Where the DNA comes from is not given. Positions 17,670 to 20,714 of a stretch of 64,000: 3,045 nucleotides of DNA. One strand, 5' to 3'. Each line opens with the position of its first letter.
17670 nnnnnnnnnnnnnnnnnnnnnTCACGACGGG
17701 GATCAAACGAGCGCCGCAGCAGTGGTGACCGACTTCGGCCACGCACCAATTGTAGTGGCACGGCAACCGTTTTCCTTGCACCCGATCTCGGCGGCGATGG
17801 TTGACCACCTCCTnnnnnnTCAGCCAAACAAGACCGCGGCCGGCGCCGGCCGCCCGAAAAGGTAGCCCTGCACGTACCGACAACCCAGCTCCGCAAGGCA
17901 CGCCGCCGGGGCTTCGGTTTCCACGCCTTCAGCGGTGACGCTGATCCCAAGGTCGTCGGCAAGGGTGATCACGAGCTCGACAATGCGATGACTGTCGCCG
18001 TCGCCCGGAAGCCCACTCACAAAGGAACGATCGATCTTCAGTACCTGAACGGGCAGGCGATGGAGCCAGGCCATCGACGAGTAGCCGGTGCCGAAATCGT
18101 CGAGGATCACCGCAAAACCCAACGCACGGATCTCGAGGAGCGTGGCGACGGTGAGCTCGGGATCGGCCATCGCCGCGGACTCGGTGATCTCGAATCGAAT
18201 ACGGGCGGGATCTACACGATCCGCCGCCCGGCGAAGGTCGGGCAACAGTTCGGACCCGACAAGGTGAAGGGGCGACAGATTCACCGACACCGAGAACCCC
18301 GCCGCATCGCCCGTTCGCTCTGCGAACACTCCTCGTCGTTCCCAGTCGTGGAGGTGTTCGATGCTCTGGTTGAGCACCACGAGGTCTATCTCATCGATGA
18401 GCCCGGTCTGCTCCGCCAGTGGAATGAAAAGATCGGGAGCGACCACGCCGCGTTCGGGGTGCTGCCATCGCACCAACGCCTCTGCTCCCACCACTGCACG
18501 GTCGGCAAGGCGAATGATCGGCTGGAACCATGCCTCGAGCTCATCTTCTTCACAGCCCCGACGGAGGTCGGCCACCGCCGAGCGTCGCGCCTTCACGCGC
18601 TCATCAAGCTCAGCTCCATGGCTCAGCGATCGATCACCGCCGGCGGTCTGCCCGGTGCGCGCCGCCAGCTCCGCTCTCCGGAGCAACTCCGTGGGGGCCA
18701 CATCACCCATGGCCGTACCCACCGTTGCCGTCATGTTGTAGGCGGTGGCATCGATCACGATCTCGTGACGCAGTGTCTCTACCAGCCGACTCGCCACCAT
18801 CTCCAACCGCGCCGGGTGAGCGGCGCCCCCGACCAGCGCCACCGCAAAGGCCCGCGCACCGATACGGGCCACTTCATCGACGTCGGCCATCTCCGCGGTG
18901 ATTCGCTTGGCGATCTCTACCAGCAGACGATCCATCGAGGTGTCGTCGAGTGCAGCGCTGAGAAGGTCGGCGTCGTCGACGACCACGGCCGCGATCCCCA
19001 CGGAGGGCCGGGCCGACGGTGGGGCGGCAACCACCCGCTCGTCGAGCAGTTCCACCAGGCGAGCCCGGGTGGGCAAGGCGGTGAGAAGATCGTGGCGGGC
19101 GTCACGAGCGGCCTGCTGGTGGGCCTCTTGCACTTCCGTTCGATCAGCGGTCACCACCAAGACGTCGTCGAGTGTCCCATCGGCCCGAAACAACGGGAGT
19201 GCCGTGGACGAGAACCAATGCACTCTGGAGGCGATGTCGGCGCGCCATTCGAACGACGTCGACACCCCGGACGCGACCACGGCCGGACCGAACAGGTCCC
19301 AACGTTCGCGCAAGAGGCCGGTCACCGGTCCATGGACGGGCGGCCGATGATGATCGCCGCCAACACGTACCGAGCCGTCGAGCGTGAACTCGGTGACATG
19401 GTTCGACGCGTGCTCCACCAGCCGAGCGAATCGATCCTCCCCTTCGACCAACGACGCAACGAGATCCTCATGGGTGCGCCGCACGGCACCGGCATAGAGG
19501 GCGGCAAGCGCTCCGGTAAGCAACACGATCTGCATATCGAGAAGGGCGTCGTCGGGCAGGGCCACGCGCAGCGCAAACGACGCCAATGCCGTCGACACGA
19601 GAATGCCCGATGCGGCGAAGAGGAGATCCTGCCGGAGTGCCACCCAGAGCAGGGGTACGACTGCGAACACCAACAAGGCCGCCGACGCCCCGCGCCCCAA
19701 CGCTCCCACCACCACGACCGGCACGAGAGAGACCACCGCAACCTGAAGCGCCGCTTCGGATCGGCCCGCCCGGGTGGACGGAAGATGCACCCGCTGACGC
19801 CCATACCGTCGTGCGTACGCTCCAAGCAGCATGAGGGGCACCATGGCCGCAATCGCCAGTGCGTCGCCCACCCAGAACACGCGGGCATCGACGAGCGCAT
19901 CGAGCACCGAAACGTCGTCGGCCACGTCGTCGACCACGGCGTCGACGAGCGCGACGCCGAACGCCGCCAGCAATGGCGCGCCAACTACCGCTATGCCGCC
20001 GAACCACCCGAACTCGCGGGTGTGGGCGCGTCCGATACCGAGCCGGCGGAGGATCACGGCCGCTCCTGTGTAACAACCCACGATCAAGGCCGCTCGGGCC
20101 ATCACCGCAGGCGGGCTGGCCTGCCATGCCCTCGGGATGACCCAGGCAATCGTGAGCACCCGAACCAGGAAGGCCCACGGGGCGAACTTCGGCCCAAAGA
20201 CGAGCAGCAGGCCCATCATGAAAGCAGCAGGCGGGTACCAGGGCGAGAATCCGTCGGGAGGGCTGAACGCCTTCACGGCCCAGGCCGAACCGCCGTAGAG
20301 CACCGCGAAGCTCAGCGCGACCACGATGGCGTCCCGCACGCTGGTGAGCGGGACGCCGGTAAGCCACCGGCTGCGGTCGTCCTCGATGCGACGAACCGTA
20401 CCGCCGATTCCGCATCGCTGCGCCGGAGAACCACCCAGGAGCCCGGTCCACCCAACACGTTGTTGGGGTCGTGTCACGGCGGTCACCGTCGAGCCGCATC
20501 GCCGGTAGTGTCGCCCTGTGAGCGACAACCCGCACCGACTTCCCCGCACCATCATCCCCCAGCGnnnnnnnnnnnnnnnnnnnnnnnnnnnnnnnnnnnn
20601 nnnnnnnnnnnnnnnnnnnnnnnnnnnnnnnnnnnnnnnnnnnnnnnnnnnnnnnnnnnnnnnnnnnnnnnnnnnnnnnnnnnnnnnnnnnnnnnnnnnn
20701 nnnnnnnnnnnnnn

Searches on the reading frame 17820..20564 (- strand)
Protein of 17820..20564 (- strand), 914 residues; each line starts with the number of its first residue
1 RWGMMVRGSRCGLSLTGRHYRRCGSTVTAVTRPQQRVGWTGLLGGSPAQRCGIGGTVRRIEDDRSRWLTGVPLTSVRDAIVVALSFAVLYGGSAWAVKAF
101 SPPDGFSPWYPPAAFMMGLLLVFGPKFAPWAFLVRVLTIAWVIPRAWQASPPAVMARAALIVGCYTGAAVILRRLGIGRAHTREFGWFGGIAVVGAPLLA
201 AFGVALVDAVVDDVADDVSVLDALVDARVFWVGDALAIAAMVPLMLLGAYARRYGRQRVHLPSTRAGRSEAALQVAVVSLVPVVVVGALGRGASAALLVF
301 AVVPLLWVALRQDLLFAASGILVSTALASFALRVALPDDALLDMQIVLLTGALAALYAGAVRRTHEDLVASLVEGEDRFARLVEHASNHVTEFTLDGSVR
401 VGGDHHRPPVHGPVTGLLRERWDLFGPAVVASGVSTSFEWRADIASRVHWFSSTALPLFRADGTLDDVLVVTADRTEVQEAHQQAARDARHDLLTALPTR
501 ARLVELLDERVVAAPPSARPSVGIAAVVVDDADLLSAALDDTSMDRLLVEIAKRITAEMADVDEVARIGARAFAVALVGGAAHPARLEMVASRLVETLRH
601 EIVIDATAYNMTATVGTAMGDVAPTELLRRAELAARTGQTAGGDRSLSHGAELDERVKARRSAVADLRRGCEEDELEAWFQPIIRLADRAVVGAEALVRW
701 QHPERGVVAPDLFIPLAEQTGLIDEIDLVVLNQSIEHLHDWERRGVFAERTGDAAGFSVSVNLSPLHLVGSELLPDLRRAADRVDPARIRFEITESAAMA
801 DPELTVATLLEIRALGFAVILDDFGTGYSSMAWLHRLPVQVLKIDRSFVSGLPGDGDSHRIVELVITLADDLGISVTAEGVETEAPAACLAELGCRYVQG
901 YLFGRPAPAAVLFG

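Call 18: search_protein_families(library=pfam, proteins=[window:17820-20564:-], max_evalue=0.001)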
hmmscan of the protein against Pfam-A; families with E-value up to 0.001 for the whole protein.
window:17820-20564:- (914 aa): 2 families
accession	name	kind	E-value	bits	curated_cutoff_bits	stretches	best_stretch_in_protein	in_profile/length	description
PF00563.25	EAL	-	2.3e-68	230.5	31.3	1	666-906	3-236/236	EAL domain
PF00990.26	GGDEF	-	3.4e-10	40.4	23.8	1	489-642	1-158/161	Diguanylate cyclase, GGDEF domain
